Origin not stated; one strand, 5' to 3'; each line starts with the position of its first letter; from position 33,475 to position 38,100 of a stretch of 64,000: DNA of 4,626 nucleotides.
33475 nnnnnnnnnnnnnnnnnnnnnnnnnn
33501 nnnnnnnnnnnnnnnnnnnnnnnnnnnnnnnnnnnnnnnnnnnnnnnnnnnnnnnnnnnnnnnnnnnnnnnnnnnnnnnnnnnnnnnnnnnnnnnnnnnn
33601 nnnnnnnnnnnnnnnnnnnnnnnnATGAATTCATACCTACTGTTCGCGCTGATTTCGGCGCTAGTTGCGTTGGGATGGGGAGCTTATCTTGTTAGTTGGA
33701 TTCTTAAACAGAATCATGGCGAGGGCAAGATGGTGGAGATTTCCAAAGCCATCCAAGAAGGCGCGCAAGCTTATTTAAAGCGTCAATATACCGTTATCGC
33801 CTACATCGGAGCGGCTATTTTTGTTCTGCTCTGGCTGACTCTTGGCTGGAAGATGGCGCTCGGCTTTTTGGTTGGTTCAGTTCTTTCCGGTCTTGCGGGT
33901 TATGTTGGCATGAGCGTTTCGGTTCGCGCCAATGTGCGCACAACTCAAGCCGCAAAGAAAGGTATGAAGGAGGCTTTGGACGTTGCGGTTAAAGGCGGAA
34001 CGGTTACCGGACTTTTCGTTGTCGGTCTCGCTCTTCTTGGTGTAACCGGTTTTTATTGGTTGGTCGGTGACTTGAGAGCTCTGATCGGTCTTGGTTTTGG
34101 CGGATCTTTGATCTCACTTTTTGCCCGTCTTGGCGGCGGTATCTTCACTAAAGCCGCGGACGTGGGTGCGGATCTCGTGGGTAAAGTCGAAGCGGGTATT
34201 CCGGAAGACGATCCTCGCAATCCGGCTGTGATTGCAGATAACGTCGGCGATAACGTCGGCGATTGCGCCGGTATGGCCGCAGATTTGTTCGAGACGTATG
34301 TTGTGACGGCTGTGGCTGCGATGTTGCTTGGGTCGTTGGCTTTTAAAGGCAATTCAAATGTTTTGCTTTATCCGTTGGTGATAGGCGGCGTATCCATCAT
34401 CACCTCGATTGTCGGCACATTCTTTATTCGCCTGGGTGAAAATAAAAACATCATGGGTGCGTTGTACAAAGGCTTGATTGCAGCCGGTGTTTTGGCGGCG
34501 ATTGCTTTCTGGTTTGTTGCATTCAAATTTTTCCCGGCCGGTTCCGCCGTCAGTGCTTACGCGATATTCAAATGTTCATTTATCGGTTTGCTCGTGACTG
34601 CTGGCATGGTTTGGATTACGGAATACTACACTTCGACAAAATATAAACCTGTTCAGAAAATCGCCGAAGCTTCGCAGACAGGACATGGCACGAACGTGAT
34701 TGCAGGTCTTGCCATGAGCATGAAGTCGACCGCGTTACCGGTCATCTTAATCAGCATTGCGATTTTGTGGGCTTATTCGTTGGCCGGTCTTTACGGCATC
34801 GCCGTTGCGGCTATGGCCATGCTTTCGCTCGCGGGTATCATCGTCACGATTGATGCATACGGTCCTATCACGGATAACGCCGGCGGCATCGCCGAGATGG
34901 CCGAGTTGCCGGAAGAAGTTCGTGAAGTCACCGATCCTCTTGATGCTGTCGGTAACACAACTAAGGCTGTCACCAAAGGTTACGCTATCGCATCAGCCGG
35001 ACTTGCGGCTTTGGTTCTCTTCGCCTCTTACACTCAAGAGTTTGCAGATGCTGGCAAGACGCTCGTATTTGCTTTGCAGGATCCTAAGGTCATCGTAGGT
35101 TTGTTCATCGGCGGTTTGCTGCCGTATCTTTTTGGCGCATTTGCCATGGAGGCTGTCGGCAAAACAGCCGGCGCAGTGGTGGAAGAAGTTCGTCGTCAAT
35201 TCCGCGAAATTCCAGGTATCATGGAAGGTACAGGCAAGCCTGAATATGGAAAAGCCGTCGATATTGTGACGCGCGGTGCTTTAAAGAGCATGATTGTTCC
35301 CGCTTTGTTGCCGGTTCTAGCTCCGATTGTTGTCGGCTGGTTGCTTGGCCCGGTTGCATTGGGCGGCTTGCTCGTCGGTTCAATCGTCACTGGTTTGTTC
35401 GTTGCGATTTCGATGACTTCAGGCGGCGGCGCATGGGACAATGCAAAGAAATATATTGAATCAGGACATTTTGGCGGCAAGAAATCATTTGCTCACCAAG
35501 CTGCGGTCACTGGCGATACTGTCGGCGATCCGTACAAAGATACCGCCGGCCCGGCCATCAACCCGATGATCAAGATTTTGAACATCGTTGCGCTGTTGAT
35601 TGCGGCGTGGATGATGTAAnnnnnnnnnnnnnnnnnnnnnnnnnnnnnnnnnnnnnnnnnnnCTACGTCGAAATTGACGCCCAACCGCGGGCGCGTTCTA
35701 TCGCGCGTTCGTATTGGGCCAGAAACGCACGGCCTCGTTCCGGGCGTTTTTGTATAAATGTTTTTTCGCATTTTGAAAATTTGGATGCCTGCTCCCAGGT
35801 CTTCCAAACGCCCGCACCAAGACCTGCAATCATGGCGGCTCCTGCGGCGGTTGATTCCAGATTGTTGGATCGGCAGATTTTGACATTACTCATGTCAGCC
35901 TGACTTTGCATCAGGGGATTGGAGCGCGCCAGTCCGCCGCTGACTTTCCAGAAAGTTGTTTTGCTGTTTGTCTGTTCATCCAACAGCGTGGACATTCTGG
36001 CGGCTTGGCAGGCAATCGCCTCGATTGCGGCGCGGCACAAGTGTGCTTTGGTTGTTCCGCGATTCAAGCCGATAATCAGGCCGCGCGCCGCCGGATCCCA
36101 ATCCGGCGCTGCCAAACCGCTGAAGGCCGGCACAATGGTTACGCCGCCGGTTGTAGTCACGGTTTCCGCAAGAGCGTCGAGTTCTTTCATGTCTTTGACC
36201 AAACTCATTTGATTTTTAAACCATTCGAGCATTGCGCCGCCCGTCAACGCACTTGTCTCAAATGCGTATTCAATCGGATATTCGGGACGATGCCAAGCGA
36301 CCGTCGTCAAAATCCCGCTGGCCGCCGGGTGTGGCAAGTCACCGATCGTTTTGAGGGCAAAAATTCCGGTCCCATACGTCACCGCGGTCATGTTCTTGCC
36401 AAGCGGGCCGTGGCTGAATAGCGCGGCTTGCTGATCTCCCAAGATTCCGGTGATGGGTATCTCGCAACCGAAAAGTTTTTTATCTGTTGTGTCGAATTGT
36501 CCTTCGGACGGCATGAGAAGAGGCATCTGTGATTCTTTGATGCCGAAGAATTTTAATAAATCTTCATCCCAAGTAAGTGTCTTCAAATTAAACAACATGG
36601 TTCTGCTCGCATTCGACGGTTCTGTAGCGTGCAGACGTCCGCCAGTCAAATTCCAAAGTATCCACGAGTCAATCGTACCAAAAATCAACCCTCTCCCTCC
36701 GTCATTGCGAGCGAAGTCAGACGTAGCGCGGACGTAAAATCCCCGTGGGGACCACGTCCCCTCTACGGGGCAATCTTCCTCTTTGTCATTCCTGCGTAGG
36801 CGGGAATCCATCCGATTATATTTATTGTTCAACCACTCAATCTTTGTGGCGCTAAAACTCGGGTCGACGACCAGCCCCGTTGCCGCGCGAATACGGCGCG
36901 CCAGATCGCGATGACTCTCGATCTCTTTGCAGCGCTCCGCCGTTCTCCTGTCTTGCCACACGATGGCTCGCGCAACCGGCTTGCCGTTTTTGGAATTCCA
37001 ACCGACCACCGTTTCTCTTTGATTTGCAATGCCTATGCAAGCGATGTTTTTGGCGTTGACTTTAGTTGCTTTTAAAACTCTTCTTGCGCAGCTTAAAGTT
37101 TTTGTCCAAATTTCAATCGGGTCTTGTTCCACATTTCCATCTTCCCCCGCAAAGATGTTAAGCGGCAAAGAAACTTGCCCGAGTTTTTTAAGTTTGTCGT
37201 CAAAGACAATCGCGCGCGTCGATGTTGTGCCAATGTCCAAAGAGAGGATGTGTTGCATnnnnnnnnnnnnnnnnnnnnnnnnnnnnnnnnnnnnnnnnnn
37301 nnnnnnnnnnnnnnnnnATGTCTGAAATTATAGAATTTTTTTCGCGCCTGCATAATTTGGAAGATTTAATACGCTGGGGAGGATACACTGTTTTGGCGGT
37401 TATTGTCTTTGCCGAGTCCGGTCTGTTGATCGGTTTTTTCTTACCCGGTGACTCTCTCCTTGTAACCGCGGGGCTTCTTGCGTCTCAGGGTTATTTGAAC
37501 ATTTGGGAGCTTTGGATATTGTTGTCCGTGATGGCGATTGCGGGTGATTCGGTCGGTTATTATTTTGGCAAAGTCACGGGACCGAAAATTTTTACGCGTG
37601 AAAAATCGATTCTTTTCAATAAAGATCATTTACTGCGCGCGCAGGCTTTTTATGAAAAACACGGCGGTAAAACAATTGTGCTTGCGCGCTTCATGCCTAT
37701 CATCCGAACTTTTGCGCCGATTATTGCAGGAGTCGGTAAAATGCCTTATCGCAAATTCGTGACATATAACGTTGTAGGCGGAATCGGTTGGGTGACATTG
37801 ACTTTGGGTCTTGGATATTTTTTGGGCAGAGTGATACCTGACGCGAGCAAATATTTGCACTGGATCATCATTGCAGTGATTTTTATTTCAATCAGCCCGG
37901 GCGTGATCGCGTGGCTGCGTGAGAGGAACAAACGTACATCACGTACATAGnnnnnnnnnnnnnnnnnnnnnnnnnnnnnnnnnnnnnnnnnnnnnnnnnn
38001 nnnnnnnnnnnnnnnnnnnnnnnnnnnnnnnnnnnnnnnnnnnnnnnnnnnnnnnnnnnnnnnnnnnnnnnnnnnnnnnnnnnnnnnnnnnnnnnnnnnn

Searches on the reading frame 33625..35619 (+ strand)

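Call 90: search_protein_families(library=pfam, proteins=[window:33625-35619:+], max_evalue=0.00001)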
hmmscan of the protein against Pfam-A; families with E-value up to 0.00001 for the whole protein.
window:33625-35619:+ (664 aa): 1 family
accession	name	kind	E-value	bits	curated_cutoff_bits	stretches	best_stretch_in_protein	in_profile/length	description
PF03030.21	H_PPase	-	7.4e-275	914.1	29.7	1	13-659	1-645/645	Inorganic H+ pyrophosphatase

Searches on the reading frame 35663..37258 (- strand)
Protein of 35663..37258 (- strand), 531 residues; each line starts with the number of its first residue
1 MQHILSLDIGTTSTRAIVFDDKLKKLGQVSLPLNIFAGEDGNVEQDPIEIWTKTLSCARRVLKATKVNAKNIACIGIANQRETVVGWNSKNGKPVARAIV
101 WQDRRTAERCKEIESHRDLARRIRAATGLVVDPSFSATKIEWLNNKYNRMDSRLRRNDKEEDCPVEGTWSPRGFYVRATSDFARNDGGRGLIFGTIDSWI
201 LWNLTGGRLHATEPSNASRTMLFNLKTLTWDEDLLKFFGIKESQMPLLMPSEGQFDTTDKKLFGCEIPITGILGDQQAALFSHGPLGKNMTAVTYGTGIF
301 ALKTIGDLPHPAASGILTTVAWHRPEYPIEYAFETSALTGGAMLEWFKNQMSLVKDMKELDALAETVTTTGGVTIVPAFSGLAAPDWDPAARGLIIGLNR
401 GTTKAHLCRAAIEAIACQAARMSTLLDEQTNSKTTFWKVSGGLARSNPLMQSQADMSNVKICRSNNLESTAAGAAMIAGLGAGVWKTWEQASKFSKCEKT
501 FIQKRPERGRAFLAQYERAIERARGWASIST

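Call 90: search_protein_families(library=pfam, proteins=[window:35663-37258:-], max_evalue=0.00001)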
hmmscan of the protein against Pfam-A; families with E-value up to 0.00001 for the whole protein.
window:35663-37258:- (531 aa): 2 families
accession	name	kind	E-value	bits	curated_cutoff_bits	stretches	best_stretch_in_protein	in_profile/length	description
PF00370.27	FGGY_N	-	1.4e-58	198.8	28.8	1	4-281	2-244/245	FGGY family of carbohydrate kinases, N-terminal domain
PF02782.22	FGGY_C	-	1.1e-30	107.3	27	1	292-480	2-196/198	FGGY family of carbohydrate kinases, C-terminal domain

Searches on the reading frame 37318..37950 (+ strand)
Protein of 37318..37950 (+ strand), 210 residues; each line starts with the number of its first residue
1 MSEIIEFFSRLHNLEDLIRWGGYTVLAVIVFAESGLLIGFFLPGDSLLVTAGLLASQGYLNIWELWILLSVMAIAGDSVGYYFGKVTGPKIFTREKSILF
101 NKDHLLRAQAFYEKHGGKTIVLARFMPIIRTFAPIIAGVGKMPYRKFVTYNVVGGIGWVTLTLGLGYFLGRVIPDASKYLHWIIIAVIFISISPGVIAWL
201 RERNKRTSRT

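Call 43: search_protein_families(library=pfam, proteins=[window:37318-37950:+], max_evalue=0.001)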
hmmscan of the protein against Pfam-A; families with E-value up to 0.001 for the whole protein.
window:37318-37950:+ (210 aa): 1 family
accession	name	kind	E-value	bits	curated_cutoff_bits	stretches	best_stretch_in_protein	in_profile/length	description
PF09335.16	VTT_dom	-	1.1e-20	74.7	33.9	1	42-167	1-122/123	VTT domain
